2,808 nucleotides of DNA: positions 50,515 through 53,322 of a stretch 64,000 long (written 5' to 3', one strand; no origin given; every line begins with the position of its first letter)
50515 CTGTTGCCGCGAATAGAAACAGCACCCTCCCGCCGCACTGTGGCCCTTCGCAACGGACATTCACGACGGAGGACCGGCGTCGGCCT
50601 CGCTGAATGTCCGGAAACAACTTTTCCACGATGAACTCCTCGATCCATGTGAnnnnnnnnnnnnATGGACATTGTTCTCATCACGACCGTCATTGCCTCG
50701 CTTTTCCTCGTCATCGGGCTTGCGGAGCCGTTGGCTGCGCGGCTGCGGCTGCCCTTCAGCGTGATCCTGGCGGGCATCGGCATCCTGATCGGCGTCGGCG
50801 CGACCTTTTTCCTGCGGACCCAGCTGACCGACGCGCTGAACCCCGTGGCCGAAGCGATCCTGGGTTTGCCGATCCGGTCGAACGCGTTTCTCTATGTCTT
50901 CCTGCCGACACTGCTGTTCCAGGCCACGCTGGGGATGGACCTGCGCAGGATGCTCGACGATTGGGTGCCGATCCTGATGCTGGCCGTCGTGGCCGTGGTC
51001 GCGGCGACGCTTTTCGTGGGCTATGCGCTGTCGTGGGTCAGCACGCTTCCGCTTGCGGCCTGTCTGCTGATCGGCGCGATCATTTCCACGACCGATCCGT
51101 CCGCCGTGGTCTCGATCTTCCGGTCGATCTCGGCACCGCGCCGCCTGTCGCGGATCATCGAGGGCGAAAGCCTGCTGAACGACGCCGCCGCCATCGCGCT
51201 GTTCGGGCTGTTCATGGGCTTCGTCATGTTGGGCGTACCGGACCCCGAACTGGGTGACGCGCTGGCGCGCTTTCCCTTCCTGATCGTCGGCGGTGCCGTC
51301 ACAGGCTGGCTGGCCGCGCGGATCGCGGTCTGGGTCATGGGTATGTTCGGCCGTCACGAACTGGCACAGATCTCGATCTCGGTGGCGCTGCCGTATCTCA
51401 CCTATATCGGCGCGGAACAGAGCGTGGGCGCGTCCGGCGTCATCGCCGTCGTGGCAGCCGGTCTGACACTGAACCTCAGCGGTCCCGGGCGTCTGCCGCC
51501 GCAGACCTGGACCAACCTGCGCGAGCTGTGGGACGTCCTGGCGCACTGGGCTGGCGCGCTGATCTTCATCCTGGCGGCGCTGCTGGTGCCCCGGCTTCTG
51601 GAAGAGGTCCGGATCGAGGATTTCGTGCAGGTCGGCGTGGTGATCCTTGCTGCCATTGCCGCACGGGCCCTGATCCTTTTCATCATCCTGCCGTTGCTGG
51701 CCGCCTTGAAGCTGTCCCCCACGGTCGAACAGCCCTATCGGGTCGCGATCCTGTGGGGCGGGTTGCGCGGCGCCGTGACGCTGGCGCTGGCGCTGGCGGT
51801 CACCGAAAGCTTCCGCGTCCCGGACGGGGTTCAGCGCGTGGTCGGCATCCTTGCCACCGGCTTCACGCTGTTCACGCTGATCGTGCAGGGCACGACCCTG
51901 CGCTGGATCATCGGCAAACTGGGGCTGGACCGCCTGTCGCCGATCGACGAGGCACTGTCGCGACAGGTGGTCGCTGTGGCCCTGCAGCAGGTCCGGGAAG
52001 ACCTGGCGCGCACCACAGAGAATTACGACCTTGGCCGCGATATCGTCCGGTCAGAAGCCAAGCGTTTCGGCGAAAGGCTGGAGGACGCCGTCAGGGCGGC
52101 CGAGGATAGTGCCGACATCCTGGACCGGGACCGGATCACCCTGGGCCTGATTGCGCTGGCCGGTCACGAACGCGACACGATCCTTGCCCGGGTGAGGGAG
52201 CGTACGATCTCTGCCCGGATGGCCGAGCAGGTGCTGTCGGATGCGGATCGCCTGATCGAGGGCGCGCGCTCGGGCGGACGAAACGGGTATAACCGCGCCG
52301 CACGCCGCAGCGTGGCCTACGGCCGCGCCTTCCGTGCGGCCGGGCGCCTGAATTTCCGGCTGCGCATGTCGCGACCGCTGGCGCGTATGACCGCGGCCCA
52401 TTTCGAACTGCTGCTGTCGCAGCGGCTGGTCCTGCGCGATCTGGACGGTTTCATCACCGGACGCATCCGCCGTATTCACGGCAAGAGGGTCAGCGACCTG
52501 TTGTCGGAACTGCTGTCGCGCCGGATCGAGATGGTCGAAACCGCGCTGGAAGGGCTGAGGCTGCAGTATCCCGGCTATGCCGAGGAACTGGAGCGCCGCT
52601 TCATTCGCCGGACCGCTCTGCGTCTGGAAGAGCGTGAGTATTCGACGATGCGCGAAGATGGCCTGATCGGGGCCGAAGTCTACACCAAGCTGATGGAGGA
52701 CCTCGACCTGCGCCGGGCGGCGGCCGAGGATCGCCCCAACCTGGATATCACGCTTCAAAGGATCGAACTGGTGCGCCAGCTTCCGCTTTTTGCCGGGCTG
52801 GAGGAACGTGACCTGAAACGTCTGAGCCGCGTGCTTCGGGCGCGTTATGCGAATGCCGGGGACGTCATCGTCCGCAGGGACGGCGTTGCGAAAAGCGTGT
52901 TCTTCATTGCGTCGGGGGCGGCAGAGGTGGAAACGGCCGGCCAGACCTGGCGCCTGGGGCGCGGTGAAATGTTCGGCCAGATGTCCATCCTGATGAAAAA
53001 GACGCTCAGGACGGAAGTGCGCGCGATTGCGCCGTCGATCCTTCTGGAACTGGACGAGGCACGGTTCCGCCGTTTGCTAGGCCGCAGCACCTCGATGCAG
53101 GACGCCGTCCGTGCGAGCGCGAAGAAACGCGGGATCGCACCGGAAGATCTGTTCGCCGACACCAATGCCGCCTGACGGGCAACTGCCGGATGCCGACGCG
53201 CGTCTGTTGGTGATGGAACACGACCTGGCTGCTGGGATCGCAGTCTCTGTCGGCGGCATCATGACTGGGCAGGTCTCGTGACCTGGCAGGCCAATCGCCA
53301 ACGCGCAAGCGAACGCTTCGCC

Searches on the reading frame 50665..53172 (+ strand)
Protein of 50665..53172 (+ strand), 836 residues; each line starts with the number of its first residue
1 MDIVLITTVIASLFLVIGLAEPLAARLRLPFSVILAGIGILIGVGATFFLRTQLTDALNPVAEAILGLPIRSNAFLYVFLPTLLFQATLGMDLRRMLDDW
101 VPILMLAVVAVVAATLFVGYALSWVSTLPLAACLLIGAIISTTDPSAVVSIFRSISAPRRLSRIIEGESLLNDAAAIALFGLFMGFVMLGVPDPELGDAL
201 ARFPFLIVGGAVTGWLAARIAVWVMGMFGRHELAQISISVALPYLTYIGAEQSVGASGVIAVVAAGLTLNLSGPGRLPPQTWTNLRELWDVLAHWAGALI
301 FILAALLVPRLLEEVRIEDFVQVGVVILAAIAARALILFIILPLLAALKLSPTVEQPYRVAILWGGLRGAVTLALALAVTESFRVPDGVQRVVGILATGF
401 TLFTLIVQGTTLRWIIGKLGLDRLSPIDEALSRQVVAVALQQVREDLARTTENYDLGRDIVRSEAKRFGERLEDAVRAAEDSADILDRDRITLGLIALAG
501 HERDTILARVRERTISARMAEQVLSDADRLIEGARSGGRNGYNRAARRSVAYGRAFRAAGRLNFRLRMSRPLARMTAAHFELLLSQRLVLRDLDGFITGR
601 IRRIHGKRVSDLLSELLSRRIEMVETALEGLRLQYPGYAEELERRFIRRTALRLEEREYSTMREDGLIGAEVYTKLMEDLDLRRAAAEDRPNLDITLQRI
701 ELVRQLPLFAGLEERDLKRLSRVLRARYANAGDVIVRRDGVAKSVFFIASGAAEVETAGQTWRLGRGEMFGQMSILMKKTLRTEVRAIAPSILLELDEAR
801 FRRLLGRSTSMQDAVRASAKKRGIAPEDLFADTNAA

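Call 21: search_protein_families(library=pfam, proteins=[window:50665-53172:+], max_evalue=0.001)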
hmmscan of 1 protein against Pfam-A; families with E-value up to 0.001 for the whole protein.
window:50665-53172:+ (836 aa): 2 families
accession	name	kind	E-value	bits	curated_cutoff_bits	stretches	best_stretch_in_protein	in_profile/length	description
PF00999.27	Na_H_Exchanger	-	1.9e-46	159.1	26.2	1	15-415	4-372/375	Sodium/hydrogen exchanger, transmembrane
PF00027.35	cNMP_binding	-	1.1e-12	48.1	27.5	1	727-807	2-88/89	Cyclic nucleotide-binding domain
